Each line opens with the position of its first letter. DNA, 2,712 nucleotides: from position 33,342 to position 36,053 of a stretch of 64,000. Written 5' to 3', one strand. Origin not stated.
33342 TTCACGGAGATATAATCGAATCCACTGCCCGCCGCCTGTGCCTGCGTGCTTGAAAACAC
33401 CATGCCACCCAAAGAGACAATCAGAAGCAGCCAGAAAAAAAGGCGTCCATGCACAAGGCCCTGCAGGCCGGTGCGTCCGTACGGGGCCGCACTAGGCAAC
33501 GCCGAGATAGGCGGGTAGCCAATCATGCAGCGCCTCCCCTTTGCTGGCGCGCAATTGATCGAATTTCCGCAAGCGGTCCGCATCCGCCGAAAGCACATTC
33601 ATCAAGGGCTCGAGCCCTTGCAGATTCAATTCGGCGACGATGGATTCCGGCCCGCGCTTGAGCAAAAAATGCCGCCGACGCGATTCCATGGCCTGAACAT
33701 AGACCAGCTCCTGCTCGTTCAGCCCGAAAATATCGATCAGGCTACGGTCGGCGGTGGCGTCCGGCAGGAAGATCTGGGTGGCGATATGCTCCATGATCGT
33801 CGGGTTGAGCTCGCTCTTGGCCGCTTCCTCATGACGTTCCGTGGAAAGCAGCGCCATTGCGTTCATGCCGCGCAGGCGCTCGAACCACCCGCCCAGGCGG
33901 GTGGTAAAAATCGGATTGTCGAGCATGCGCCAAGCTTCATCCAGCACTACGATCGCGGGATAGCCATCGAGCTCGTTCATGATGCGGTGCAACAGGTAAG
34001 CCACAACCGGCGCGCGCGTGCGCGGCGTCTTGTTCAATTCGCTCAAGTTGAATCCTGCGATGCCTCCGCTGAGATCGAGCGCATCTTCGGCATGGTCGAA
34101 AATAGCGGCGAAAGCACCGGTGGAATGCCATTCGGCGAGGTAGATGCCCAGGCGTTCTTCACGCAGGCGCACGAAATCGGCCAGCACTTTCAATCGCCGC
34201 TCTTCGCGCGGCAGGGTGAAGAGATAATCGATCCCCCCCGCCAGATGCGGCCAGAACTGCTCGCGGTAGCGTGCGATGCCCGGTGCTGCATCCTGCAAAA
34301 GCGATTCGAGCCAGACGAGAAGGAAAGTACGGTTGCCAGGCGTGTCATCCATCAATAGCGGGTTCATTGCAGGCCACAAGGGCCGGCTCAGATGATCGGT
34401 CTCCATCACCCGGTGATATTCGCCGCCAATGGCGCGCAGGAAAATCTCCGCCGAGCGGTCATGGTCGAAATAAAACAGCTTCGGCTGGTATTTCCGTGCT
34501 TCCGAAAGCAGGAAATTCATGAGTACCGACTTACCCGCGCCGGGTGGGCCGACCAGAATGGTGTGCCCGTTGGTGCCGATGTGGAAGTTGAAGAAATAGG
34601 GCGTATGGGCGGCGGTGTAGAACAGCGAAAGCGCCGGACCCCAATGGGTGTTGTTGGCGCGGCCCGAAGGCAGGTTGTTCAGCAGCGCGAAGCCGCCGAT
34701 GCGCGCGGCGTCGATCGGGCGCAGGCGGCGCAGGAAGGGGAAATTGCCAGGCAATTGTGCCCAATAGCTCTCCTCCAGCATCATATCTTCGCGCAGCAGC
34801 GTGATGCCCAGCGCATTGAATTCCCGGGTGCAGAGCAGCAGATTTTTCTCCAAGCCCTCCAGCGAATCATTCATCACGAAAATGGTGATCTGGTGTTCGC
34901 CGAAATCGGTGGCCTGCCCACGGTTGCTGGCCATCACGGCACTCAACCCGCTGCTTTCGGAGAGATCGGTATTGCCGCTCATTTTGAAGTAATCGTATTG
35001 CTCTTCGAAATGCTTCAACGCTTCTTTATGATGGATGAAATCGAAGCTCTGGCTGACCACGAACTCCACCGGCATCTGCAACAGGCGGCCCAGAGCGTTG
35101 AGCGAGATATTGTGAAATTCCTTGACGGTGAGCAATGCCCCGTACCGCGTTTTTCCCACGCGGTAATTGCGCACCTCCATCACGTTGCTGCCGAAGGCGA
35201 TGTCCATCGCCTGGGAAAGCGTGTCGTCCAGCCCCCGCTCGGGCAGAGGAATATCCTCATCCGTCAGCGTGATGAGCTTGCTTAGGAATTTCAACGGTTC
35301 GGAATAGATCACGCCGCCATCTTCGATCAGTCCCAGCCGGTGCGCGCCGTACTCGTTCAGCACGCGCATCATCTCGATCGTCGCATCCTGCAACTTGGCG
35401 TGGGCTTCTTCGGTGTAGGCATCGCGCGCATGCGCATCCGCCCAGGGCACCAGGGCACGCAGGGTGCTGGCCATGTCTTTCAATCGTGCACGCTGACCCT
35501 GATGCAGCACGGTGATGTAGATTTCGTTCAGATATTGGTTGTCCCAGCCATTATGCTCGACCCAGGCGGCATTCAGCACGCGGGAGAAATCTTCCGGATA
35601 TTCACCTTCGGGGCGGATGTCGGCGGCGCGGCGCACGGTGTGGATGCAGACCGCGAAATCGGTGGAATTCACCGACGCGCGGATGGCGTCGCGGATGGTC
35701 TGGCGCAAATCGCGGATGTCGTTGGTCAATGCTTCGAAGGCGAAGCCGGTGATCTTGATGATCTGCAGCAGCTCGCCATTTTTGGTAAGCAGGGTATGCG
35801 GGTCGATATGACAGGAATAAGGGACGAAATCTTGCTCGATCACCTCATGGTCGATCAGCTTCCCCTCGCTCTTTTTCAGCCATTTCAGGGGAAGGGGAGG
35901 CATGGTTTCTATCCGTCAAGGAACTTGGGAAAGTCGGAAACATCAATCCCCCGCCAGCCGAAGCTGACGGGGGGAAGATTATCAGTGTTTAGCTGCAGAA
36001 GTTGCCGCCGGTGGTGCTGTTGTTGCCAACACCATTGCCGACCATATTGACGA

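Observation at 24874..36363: Chromosomal, relaxase-less, reduced P-type T4SS (VirB2/4/6/8/9/10/11 + VirD4) in a housekeeping context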

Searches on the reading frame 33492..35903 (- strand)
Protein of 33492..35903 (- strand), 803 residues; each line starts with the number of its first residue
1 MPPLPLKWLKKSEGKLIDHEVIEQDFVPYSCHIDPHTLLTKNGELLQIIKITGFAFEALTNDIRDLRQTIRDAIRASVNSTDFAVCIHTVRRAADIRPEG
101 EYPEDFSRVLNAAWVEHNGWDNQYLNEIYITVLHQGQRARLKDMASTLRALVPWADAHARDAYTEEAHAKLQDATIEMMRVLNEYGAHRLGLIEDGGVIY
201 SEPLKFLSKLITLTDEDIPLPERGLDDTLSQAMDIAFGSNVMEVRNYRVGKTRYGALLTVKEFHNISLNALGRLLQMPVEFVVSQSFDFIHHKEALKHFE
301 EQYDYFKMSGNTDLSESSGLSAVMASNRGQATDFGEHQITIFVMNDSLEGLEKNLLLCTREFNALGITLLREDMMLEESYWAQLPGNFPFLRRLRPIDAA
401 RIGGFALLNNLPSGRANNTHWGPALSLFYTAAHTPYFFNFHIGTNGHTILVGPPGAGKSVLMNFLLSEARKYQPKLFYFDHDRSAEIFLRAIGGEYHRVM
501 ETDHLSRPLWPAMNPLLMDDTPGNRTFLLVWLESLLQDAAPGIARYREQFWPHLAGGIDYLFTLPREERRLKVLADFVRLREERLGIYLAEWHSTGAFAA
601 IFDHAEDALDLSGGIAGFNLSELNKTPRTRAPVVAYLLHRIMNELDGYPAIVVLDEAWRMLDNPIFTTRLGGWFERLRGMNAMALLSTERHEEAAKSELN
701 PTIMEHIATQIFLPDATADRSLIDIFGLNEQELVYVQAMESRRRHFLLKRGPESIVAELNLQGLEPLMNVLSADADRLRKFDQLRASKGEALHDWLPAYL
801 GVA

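Call 3: search_protein_families(library=pfam, proteins=[window:33492-35903:-], max_evalue=0.01)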
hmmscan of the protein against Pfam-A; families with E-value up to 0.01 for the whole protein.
window:33492-35903:- (803 aa): 8 families
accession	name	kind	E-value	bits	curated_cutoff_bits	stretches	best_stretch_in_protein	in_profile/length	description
PF03135.19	CagE_TrbE_VirB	-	4e-29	102.5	21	1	189-393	2-204/204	CagE, TrbE, VirB family, component of type IV transporter system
PF13401.12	AAA_22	-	1.6e-06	28.9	27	1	444-517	4-79/130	AAA domain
PF12846.13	AAA_10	-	2.4e-05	24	27.5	1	444-492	20-68/362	AAA-like domain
PF12775.13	AAA_7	-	0.00033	20.7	25.8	1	434-494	22-84/181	P-loop containing dynein motor region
PF00005.33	ABC_tran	-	0.0015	19.6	25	1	439-482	5-48/137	ABC transporter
PF19044.6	P-loop_TraG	-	0.0019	17.4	25.8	0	442-503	26-87/413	TraG P-loop domain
PF24883.2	NPHP3_N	-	0.0048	17.6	24.8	1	448-484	25-63/164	Nephrocystin 3, N-terminal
PF13191.12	AAA_16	-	0.007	17.3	32.6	0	443-512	22-96/167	AAA ATPase domain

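Call 6: search_protein_families(library=ncbifam, proteins=[window:33492-35903:-], max_evalue=0.01)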
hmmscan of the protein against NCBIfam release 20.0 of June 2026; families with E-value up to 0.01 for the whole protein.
window:33492-35903:- (803 aa): 9 families
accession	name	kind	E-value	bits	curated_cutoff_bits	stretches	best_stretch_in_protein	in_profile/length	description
NF010473.0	PRK13898.1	equivalog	8.7e-176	586.3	1050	1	6-799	4-794/801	type IV secretion system ATPase VirB4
TIGR00929.1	VirB4_CagE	subfamily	2.9e-173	578.1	643.1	1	24-800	9-789/792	VirB4 family type IV secretion/conjugal transfer ATPase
NF010427.0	PRK13853.1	equivalog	1e-89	301.5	957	1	24-800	13-781/789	type IV secretion system protein VirB4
NF010447.0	PRK13873.1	equivalog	1.7e-62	211.5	1020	1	338-788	333-779/815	conjugal transfer protein TrbE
NF010466.0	PRK13891.1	subfamily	5.2e-40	137.1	1322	1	271-796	293-838/852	conjugal transfer protein TrbE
NF010404.0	PRK13830.1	subfamily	1.9e-38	131.8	810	1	325-789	332-795/818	conjugal transfer protein TrbE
TIGR02746.1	TraC-F-type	equivalog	8.5e-12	43.8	567.05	1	437-713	421-707/800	type IV secretion system protein TraC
TIGR03744.1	traC_PFL_4706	equivalog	0.0058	14.5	520.6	1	414-488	441-518/892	conjugative transfer ATPase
NF041017.1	DNA_import_CedB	equivalog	0.0084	14.8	700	0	433-470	263-297/590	DNA import protein CedB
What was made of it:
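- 33492..35903 (-): virB4 of the RvhB4-II paralog type (803 aa), with Walker A and Walker B intact. Calls 3 and 6.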

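Call 8: find_homologous_proteins(query=window:33492-35903:-, max_evalue=1e-20)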
Query window:33492-35903:- (803 aa): 788 proteins with E <= 1e-20 among 8000 candidates; the best 120 are listed.
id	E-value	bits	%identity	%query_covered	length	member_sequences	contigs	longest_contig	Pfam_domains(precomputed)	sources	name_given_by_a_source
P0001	0.0e+0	1849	100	100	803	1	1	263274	PF27097.1,PF13401.13,PF12846.14,PF03135.20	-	-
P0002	0.0e+0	1665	88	100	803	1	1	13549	PF27097.1,PF13401.13,PF03135.20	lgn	-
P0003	0.0e+0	1495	79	100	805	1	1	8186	PF27097.1,PF13401.13,PF03135.20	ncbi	-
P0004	0.0e+0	1391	73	99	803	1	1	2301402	PF27097.1,PF03135.20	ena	-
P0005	0.0e+0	1373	72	100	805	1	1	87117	PF19044.7,PF27097.1,PF03135.20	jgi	jgi:type IV secretion system protein VirB4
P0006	0.0e+0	1307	67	100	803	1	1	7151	PF19044.7,PF27097.1,PF03135.20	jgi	jgi:type IV secretion system protein VirB4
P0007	0.0e+0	1025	55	97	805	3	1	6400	PF19044.7,PF27097.1,PF03135.20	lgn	-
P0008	6.7e-295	999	54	97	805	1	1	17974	PF19044.7,PF27097.1,PF12846.14,PF03135.20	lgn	-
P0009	2.2e-249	849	48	98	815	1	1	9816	PF27097.1,PF03135.20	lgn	-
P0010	4.6e-247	841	48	98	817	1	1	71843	PF19044.7,PF27097.1,PF12846.14,PF03135.20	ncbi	-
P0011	6.5e-246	837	48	98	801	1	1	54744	PF27097.1,PF12846.14,PF03135.20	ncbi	-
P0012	9.1e-241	820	47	98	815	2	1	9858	PF19044.7,PF27097.1,PF12846.14,PF03135.20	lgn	-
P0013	4.8e-240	818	48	98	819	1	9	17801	PF27097.1,PF12846.14,PF03135.20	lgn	-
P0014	8.1e-240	817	45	98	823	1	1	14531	PF27097.1,PF12846.14,PF03135.20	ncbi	-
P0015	3.2e-238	812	47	98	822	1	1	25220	PF27097.1,PF12846.14,PF03135.20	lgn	-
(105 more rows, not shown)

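Call 11: find_related_loci(query=A1, collection=genome_contigs, flank=10000)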
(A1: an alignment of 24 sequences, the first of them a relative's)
Query A1 (803 aa) in genome_contigs; peptide patterns used: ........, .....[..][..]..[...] (x = any residue, [..] = any of these).
599 stretches matched a pattern (row limit reached: there are more); 579 encode a relative of the query (tblastn E <= 1e-3); the best 80 are kept; 80 distinct loci.
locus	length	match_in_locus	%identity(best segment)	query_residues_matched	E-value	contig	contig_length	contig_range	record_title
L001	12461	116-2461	55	20-800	0e+0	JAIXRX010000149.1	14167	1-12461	MAG: Alphaproteobacteria bacterium isolate C4_MAG_00079 pond_C4_MAG_00079_000000000153, whole genome shotgun sequence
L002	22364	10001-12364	45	17-796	0e+0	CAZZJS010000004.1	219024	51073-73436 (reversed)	MAG TPA_asm: uncultured Rickettsiales bacterium isolate SRP065251_co1_43 genome assembly, contig: NODE_9_length_219024_c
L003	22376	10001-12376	45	17-800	0e+0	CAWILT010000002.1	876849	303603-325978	MAG: uncultured Alphaproteobacteria bacterium isolate MFD03250.bin.1.42 genome assembly, contig: contig_29718, whole gen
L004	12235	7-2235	48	65-800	0e+0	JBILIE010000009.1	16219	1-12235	MAG: Rickettsiales bacterium isolate ME2017-05-12_3300034357_group7_bin91 Rohwer_bin2003_scaffold_914_c1, whole genome s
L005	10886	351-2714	44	17-796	0e+0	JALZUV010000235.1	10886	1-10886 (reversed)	MAG: Rickettsiales bacterium isolate g2_MAG_00008 g2_MAG_00008_000000000235, whole genome shotgun sequence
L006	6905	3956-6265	46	21-799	0e+0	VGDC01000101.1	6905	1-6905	MAG: Alphaproteobacteria bacterium isolate M_DeepCast_400m_m1_040 M_DeepCast_400m_m1_040_Ga0194112_10023309, whole genom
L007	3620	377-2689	44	20-799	0e+0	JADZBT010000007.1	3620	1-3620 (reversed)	MAG: Alphaproteobacteria bacterium isolate SJ69 c_000000054108, whole genome shotgun sequence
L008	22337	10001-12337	45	17-800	0e+0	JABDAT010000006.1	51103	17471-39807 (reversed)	MAG: Alphaproteobacteria bacterium isolate BWOrgHeat_Nextera6_MAG3 3300020667.a:Ga0206890_1022, whole genome shotgun seq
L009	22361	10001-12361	41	11-800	0e+0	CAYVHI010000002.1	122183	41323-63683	MAG TPA_asm: uncultured Rickettsiales bacterium isolate SRP287051_co2_205 genome assembly, contig: NODE_306_length_12218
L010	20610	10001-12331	43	17-800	0e+0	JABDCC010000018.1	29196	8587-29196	MAG: Alphaproteobacteria bacterium isolate BWOrgHeat_Nextera78_MAG7 3300020795.a:Ga0206962_1097, whole genome shotgun se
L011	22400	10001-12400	41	19-799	0e+0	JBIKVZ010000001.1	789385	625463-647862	MAG: Rickettsiales bacterium isolate ME2015-09-01_3300035663_group6_bin56 Rohwer_bin1979_scaffold_1_c1, whole genome sho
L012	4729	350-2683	41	17-800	0e+0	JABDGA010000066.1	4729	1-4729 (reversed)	MAG: Alphaproteobacteria bacterium isolate BWOrgHeat_Nextera20_MAG4 3300020996.a:Ga0206904_1413, whole genome shotgun se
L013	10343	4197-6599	41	19-799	0e+0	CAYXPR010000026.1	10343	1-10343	MAG TPA_asm: uncultured Rickettsiales bacterium isolate SRP287051_co2_121 genome assembly, contig: NODE_10761_length_103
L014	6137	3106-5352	42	17-774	0e+0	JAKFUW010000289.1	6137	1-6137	MAG: Alphaproteobacteria bacterium isolate D1_Bin_43 D1_0007004, whole genome shotgun sequence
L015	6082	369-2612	43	17-775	0e+0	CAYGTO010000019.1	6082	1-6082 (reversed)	MAG TPA_asm: uncultured Azospirillaceae bacterium isolate ERP117304_co2_77 genome assembly, contig: NODE_9495_length_608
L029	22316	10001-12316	38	23-803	0e+0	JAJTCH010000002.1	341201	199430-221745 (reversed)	MAG: Rickettsiaceae bacterium isolate C_No_T20_B_bin.69 scaffold_30, whole genome shotgun sequence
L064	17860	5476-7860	35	4-797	4e-161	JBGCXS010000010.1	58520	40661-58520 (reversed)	MAG: Rickettsiales endosymbiont of Dermacentor nuttalli isolate NX048 NODE_62_length_58520_cov_25.012127, whole genome s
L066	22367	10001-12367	34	4-799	9e-161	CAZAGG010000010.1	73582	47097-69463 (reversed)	MAG TPA_asm: uncultured Rickettsiales bacterium isolate SRP290908_co2_23 genome assembly, contig: NODE_375_length_73582_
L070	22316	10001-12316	35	20-799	6e-160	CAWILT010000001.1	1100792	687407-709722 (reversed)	MAG: uncultured Alphaproteobacteria bacterium isolate MFD03250.bin.1.42 genome assembly, contig: contig_12144, whole gen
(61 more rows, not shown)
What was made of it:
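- Closest known: rvh T4SS of basal, putatively free-living Rickettsiales. Different: The window's lineage is distinct: its best VirB4 match among GTDB species representatives is 55% (call 11).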

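Call 14: find_encoding_contigs(protein=P0004, flank=10000, max_places=3)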
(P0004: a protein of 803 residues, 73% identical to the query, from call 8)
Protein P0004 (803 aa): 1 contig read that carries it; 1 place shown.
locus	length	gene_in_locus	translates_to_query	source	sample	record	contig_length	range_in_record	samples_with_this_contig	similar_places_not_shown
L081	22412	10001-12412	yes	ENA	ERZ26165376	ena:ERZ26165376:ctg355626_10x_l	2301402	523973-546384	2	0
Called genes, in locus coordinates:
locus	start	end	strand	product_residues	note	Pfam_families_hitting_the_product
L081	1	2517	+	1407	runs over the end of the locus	PF04997:RNA_pol_Rpb1_1, PF00623:RNA_pol_Rpb1_2, PF04983:RNA_pol_Rpb1_3, PF05000:RNA_pol_Rpb1_4, PF04998:RNA_pol_Rpb1_5, PF21668:RPOC_hybrid (faint), PF25917:BSH_RND (faint), PF25984:BSH_YknX (faint)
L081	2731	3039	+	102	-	-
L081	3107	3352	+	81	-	-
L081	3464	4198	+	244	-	PF00072:Response_reg, PF00486:Trans_reg_C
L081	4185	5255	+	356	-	PF00512:HisKA, PF13581:HATPase_c_2, PF02518:HATPase_c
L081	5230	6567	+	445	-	PF21088:MS_channel_1st (weak), PF00924:MS_channel_2nd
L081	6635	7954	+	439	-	PF00375:SDF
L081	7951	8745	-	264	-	PF05857:TraX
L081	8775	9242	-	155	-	PF14588:YjgF_endoribonc, PF01042:Ribonuc_L-PSP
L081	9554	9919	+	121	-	PF04956:TrbC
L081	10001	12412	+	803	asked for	PF27097:VirB4_TrbE_N, PF03135:CagE_TrbE_VirB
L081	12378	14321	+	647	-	PF04610:TrbL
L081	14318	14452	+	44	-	-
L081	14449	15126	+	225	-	PF04335:VirB8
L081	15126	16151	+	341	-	PF03524:CagX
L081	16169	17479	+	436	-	PF03743:TrbI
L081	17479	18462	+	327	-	PF00437:T2SSE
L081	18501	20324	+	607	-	PF02534:T4SS-DNA_transf, PF10412:TrwB_AAD_bind, PF12696:TraG-D_C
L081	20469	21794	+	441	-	PF00909:Ammonium_transp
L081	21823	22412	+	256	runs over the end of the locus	-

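Call 15: find_encoding_contigs(protein=P0005, flank=10000, max_places=3)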
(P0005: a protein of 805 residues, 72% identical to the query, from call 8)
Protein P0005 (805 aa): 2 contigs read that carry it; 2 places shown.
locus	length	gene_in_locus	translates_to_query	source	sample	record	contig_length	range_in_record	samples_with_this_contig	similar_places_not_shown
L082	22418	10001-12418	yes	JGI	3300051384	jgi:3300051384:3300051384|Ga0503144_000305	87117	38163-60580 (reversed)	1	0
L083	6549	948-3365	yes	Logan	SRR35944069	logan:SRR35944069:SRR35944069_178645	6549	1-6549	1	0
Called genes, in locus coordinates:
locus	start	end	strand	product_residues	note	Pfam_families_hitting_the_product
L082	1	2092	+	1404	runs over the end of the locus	PF04997:RNA_pol_Rpb1_1, PF00623:RNA_pol_Rpb1_2, PF04983:RNA_pol_Rpb1_3, PF05000:RNA_pol_Rpb1_4, PF04998:RNA_pol_Rpb1_5, PF21668:RPOC_hybrid (faint), PF25917:BSH_RND (faint), PF25984:BSH_YknX (faint)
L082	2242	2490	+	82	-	-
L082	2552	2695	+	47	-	-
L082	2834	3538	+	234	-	PF00072:Response_reg, PF00486:Trans_reg_C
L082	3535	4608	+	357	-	PF00512:HisKA, PF13581:HATPase_c_2 (faint), PF02518:HATPase_c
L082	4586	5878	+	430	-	PF21088:MS_channel_1st, PF00924:MS_channel_2nd, PF21082:MS_channel_3rd (weak)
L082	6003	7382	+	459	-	PF00375:SDF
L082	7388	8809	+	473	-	PF01564:Spermine_synth (weak), PF13649:Methyltransf_25 (faint)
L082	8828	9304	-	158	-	PF14588:YjgF_endoribonc, PF01042:Ribonuc_L-PSP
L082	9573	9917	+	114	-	PF04956:TrbC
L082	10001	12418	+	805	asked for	PF27097:VirB4_TrbE_N, PF03135:CagE_TrbE_VirB, PF19044:P-loop_TraG (faint)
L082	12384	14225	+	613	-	PF04610:TrbL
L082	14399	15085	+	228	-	PF04335:VirB8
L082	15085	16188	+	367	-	PF03524:CagX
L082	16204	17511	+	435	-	PF03743:TrbI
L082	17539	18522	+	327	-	PF00437:T2SSE, PF27713:UCP018868 (faint)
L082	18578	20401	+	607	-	PF02534:T4SS-DNA_transf, PF10412:TrwB_AAD_bind, PF12696:TraG-D_C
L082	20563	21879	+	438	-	PF00909:Ammonium_transp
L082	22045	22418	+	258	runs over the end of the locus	PF06691:DUF1189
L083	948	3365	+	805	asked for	PF27097:VirB4_TrbE_N, PF03135:CagE_TrbE_VirB, PF19044:P-loop_TraG (faint)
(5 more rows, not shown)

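Call 21: find_encoding_contigs(protein=P0001, flank=10000, max_places=2)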
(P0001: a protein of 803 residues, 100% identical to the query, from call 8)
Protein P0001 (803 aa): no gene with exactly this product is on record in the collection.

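Call 30: search_dna_similar(query=window:33492-35903:-, collection=plasmids, mode=protein, max_rows=25)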
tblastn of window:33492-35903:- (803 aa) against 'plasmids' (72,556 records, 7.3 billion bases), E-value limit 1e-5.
The search stops at 5000 records and this limit was reached: more records match than are counted here, and every count below describes the 5000 best-scoring records only.
Records with a match: at least 5000; places in all: 5364; records where one place covers at least 80% of the query: 4851.
Best place of each record, by identity: <60% 5000.
By first word of the organism name: Escherichia 1378; Klebsiella 808; Salmonella 312; Enterobacter 248; Agrobacterium 231; Rhizobium 211; Campylobacter 207; Citrobacter 177; Xanthomonas 138; Sinorhizobium 120; and 172 more.
By predicted mobility (MOB-suite, as given by PLSDB): conjugative 4210; non-mobilizable 543; mobilizable 247.
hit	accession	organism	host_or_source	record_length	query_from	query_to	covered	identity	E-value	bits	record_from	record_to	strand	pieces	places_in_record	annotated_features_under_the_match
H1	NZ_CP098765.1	Sphingomonas aerolata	cloud water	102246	15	800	98%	33.5%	1e-128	431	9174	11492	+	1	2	VirB4 family type IV secretion/conjugal transfer ATPase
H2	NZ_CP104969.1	Phyllobacterium zundukense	Vicia costata,cell culture,root nodule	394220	27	801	97%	31.9%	7e-111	380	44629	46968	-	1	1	VirB4 family type IV secretion system protein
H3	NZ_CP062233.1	Rhizobium sp. TH2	Sainfoin,pure bacterial culture,Nodule ...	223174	1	799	100%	30.9%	8e-104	359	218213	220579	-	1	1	VirB4 family type IV secretion/conjugal transfer ATPase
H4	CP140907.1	Sinorhizobium medicae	Medicago lupulina,whole organism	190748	27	801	97%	31.6%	3e-117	398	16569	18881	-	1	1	VirB4 family type IV secretion/conjugal transfer ATPase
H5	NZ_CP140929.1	Sinorhizobium medicae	Medicago lupulina,whole organism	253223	27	801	97%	31.6%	3e-117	398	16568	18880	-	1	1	VirB4 family type IV secretion/conjugal transfer ATPase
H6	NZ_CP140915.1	Sinorhizobium medicae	Medicago lupulina,whole organism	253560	27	801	97%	31.6%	3e-117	398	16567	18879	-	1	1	VirB4 family type IV secretion/conjugal transfer ATPase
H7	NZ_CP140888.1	Sinorhizobium medicae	Medicago lupulina,whole organism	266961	27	801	97%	31.6%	3e-117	398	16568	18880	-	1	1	VirB4 family type IV secretion/conjugal transfer ATPase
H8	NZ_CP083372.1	Ensifer canadensis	Melilotus albus,Cell Culture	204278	27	801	97%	31.6%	5e-117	398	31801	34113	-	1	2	VirB4 family type IV secretion/conjugal transfer ATPase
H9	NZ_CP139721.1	Nitratireductor rhodophyticola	Bacterial Culture,hydrothermal vent ...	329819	27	801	97%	31.5%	1e-115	394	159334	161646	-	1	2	VirB4 family type IV secretion/conjugal transfer ATPase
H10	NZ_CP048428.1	Rhizobium daejeonense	Cell,soil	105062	27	801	97%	31.5%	4e-115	392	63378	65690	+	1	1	VirB4 family type IV secretion/conjugal transfer ATPase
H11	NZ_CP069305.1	Shinella sp. PSBB067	monoisolate,Minnesota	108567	27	801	97%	31.5%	4e-115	392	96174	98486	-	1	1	VirB4 family type IV secretion/conjugal transfer ATPase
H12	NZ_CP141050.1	Microvirga lotononidis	-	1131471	12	801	98%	30.9%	7e-115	391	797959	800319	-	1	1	none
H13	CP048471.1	Agrobacterium tumefaciens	walnut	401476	27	801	97%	31.5%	9e-114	388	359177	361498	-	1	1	VirB4 family type IV secretion/conjugal transfer ATPase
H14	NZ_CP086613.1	Shinella zoogloeoides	-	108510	27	801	97%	31.4%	2e-114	390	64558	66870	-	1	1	VirB4 family type IV secretion/conjugal transfer ATPase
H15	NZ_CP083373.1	Ensifer canadensis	Melilotus albus,Cell Culture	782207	27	801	97%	31.4%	4e-114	389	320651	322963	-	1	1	VirB4 family type IV secretion/conjugal transfer ATPase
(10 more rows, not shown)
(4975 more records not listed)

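Call 32: get_annotated_region(hit=H13, flank=3000)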
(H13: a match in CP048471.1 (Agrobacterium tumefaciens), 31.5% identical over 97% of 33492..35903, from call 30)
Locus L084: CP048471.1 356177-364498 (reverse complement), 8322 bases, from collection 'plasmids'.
description: Agrobacterium tumefaciens strain Yub001 plasmid pAt, complete sequence
organism: Agrobacterium tumefaciens (NCBI taxid 358)
taxonomy: Bacteria; Pseudomonadota; Alphaproteobacteria; Hyphomicrobiales; Rhizobiaceae; Agrobacterium; Agrobacterium tumefaciens
host: -; source: walnut; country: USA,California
typing (MOB-suite, as given by PLSDB): non-mobilizable; mating-pair formation MPF_T
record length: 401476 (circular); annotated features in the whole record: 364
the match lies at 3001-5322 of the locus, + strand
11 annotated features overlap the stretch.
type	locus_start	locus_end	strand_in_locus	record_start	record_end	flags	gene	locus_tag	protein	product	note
CDS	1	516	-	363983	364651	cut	-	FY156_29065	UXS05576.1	acyltransferase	-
CDS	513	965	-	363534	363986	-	-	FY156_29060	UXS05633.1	hypothetical protein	-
CDS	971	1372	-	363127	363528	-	-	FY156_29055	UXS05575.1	hypothetical protein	-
CDS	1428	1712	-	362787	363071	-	-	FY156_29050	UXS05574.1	hypothetical protein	-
CDS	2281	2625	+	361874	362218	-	-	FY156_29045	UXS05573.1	TrbC/VirB2 family protein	-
CDS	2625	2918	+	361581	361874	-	-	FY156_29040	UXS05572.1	type VI secretion protein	-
CDS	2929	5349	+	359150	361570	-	-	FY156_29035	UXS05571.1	VirB4 family type IV secretion/conjugal transfer ATPase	-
CDS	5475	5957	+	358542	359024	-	-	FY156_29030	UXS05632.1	hypothetical protein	-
CDS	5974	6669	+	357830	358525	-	-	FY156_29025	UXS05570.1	type VI secretion protein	-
CDS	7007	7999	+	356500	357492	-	-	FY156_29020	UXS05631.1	type IV secretion system protein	-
CDS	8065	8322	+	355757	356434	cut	-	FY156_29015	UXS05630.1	type VI secretion protein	-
